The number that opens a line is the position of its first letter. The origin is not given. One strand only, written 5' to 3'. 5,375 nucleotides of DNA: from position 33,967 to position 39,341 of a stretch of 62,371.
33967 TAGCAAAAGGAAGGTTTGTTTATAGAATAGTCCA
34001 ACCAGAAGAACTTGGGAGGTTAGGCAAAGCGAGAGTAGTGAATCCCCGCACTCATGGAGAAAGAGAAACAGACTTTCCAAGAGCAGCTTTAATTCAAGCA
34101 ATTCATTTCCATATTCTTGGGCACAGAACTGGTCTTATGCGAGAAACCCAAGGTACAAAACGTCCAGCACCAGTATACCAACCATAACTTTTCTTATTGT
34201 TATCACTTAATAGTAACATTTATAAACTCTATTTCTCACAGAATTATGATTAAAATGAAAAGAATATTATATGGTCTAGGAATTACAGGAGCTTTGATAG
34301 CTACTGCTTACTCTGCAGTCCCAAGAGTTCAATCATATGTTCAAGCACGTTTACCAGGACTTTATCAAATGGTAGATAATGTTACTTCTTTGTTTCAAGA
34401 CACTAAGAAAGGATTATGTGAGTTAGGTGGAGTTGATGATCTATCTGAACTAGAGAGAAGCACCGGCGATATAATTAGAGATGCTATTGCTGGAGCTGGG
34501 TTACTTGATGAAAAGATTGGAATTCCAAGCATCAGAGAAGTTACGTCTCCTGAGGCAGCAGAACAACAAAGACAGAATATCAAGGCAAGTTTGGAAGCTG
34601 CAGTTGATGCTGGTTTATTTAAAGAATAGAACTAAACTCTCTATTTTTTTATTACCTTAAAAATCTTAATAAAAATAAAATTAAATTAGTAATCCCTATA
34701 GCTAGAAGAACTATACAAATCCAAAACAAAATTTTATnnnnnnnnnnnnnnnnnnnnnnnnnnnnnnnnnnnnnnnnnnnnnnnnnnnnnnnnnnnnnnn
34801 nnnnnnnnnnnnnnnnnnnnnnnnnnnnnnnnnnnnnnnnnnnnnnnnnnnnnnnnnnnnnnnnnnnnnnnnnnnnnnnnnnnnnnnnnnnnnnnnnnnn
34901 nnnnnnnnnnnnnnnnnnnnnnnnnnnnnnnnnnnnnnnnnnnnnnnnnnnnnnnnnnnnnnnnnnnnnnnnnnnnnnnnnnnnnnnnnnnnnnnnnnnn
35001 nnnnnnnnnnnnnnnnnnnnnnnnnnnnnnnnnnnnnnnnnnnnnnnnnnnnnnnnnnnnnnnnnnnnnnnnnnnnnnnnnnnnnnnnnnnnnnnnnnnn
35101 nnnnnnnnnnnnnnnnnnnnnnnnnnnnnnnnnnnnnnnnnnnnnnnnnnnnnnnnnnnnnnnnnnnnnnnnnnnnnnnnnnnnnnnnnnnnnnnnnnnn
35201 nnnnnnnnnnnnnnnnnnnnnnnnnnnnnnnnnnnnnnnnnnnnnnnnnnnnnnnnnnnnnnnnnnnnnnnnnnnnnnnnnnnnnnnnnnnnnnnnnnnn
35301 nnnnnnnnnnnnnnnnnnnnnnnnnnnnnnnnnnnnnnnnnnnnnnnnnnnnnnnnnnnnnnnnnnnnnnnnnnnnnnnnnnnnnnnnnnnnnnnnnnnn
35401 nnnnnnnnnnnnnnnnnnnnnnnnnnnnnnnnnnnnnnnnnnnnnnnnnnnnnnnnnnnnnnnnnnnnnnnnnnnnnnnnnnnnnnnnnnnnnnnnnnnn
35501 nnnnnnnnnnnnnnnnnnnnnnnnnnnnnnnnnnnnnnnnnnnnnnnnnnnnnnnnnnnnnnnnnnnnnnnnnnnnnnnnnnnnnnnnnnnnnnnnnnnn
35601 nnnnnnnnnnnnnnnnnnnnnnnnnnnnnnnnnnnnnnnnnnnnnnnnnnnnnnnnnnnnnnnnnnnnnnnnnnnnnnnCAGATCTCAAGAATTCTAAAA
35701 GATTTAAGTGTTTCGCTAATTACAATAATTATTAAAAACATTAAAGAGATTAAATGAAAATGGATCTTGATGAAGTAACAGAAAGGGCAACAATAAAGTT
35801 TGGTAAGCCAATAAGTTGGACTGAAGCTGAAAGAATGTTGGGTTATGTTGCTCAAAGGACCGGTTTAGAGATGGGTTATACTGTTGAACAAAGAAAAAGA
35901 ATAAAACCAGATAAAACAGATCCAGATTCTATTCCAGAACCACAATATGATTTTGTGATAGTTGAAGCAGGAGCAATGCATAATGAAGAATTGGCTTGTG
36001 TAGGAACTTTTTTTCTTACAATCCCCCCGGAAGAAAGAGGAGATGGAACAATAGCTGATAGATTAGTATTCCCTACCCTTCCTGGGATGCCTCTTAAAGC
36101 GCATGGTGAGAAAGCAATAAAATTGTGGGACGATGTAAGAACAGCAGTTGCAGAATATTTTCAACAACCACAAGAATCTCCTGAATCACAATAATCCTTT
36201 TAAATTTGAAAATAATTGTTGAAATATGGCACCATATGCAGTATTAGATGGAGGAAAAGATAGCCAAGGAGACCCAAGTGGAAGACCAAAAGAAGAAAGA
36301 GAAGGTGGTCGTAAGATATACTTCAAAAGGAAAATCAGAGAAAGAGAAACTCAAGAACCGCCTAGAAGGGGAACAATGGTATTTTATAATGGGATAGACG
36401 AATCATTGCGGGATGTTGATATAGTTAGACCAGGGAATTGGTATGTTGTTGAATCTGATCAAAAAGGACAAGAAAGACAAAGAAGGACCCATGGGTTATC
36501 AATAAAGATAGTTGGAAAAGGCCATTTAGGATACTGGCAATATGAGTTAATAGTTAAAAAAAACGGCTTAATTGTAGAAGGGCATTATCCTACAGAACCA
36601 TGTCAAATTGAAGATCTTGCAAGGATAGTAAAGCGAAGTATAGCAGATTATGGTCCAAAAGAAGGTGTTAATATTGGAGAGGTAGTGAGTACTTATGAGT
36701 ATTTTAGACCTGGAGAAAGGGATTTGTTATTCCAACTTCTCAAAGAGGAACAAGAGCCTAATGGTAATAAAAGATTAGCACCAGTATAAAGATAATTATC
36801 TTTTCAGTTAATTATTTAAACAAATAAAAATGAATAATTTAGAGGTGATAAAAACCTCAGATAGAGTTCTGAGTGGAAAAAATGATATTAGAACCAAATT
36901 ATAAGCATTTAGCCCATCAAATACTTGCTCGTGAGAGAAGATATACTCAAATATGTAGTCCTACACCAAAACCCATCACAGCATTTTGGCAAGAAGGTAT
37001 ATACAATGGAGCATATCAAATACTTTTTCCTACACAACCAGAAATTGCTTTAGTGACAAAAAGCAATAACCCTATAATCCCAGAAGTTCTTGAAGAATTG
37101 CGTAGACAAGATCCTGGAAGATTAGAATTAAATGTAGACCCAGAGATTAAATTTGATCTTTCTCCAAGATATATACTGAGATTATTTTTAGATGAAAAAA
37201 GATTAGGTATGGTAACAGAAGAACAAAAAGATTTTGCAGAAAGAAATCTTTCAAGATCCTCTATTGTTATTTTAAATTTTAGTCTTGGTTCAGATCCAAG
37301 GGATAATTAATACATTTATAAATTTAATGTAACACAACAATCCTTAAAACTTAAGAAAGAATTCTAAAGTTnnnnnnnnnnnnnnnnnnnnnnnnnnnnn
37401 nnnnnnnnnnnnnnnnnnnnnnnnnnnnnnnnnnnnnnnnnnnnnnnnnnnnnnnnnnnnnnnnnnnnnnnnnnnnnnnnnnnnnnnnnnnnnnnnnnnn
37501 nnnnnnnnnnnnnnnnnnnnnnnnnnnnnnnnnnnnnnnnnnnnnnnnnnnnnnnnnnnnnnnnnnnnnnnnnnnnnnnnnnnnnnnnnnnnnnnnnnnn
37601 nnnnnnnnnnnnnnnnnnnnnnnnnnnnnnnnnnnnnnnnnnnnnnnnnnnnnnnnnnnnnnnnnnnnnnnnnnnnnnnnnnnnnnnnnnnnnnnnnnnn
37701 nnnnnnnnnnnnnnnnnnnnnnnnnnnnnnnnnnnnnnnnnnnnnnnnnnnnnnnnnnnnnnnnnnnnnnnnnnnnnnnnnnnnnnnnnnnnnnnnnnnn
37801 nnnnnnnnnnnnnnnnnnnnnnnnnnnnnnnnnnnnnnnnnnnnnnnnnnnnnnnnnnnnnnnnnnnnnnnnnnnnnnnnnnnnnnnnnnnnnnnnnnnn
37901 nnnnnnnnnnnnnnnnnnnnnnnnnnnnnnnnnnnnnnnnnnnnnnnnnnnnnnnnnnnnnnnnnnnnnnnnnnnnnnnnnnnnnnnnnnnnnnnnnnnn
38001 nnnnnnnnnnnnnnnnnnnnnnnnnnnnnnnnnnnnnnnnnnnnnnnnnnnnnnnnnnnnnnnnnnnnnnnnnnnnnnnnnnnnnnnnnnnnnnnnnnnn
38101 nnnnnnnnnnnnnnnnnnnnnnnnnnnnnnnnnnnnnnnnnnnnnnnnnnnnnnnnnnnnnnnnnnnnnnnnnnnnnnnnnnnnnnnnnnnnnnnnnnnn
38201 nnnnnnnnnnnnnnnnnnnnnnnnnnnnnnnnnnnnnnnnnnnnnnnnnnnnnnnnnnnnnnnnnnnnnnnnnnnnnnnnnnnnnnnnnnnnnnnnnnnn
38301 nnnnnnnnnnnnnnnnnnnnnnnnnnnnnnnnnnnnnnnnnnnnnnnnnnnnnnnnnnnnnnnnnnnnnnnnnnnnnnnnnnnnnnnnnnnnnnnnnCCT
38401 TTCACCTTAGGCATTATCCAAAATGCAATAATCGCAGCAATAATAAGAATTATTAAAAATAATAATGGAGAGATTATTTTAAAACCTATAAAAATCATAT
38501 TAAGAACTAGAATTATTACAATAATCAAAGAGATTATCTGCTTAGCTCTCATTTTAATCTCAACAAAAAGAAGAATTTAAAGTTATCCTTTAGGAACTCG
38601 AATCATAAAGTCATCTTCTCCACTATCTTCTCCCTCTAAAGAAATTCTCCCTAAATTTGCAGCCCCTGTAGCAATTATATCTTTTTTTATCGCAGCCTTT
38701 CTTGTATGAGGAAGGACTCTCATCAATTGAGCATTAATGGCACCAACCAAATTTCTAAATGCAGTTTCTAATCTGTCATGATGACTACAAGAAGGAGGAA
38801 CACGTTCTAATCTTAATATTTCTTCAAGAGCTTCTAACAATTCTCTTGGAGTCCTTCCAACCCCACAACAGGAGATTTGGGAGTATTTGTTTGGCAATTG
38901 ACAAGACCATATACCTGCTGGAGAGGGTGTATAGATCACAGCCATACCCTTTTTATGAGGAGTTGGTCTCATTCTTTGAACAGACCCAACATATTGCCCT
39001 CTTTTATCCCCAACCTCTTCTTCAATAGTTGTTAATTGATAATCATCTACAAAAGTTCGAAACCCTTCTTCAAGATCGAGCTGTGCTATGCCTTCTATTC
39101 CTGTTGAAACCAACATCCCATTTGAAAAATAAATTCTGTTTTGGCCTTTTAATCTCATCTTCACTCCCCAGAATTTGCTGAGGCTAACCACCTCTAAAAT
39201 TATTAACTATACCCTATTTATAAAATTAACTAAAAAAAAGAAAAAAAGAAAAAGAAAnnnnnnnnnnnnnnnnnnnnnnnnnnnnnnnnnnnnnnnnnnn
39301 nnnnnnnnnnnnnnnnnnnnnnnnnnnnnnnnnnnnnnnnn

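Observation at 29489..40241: Dispersed set of compositionally atypical ORFans interleaved with background-like genes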

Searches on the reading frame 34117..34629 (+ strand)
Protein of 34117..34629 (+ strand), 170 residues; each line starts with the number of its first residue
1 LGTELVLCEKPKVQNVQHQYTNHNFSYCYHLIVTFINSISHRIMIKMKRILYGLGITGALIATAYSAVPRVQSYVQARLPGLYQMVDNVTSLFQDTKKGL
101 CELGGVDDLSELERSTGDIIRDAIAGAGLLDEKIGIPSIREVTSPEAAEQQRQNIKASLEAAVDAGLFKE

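Call 4: search_protein_families(library=pfam, proteins=[window:34117-34629:+], max_evalue=0.1)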
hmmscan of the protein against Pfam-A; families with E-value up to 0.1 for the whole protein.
window:34117-34629:+ (170 aa): 1 family
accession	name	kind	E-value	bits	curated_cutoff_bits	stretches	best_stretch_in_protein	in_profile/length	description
PF12331.14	Rad26-like_helical_rpts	-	0.017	14.9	29.9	1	6-85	126-193/215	Rad26-like, helical repeats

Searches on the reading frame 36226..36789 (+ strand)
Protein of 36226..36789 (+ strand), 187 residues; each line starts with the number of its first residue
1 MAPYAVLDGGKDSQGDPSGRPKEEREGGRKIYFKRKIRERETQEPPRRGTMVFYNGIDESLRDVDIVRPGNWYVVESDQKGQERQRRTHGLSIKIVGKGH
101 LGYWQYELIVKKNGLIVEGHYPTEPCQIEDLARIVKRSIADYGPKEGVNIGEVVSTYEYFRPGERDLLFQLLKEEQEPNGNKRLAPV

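Call 4: search_protein_families(library=pfam, proteins=[window:36226-36789:+], max_evalue=0.1)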
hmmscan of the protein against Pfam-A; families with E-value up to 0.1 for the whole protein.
window:36226-36789:+ (187 aa): 0 families

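Call 7: search_protein_families(library=phrogs, proteins=[window:36226-36789:+], max_evalue=0.1)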
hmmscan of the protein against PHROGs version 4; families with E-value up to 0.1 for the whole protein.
window:36226-36789:+ (187 aa): 1 family
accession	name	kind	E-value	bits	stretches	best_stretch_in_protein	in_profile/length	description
phrog_32510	-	unknown function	0.036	14.9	0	137-165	5-33/66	-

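Call 12: find_encoding_contigs(protein=window:36226-36789:+, flank=10000, max_places=10)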
Protein window:36226-36789:+ (187 aa): no gene with exactly this product is on record in the collection.

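Call 26: search_protein_families(library=ncbifam, proteins=[window:36226-36789:+], max_evalue=0.1)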
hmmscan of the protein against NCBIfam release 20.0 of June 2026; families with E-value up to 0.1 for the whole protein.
window:36226-36789:+ (187 aa): 0 families

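Call 92: search_protein_families(library=padloc, proteins=[window:36226-36789:+], max_evalue=0.01)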
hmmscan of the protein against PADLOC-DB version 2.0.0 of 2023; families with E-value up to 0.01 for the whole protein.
window:36226-36789:+ (187 aa): 0 families

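Call 105: find_related_loci(query=window:36226-36789:+, collection=viral_contigs, flank=10000)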
Query window:36226-36789:+ (187 aa) in viral_contigs; peptide patterns used: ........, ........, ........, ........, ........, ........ (x = any residue, [..] = any of these).
1 stretches matched a pattern, but none encodes a relative of the query by tblastn (E <= 1e-3).

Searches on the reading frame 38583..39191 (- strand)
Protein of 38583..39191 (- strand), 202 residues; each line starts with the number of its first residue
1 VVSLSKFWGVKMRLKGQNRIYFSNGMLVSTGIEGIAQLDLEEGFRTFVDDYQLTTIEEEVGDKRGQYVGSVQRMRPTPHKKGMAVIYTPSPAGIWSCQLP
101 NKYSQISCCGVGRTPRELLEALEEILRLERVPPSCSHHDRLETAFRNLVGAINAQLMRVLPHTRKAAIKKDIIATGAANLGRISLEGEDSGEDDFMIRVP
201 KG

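Call 5: search_protein_families(library=pfam, proteins=[window:38583-39191:-], max_evalue=0.1)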
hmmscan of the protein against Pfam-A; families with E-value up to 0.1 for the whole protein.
window:38583-39191:- (202 aa): 0 families

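Call 26: search_protein_families(library=ncbifam, proteins=[window:38583-39158:-], max_evalue=0.1)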
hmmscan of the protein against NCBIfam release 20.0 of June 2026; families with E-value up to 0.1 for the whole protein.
window:38583-39158:- (191 aa): 0 families

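Call 92: search_protein_families(library=padloc, proteins=[window:38583-39158:-], max_evalue=0.01)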
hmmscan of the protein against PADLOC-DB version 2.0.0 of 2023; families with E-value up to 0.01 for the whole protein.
window:38583-39158:- (191 aa): 0 families

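Call 106: find_related_loci(query=window:38583-39158:-, collection=viral_contigs, flank=10000)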
Query window:38583-39158:- (191 aa) in viral_contigs; peptide patterns used: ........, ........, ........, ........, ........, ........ (x = any residue, [..] = any of these).
27 stretches matched a pattern, but none encodes a relative of the query by tblastn (E <= 1e-3).
